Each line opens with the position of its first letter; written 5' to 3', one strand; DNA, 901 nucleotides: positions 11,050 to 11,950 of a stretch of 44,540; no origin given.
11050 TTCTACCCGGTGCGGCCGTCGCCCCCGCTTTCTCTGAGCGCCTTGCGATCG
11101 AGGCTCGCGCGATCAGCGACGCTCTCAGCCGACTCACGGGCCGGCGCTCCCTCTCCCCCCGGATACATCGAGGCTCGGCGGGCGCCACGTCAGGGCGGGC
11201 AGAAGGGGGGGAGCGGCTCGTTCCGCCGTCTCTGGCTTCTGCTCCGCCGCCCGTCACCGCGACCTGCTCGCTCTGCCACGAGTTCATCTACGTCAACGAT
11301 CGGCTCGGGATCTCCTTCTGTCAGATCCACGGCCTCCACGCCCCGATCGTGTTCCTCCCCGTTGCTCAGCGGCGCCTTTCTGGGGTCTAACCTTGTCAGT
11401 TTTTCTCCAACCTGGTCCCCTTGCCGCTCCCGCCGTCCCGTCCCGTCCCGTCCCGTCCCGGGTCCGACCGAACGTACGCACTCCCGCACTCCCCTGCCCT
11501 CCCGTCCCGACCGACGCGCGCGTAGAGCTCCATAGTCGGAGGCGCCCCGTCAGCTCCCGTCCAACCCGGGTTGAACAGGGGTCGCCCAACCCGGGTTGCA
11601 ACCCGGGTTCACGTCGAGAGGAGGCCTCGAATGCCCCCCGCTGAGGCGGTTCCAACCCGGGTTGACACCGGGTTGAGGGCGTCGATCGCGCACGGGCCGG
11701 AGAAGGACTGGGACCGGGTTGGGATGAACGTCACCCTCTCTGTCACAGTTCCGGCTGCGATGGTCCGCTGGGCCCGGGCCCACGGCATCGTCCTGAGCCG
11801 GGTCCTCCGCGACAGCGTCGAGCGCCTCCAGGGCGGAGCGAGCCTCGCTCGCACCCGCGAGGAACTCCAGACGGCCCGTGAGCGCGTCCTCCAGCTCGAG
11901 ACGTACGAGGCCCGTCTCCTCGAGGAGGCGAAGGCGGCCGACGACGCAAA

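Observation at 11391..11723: Array of the palindrome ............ in the only sizeable non-coding gap of the element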

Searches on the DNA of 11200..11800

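Call 42: search_rna_families(source=window, start=11200, end=11800, threshold=evalue, max_evalue=1)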
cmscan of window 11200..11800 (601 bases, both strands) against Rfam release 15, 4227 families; matches with E-value up to 1: 0.
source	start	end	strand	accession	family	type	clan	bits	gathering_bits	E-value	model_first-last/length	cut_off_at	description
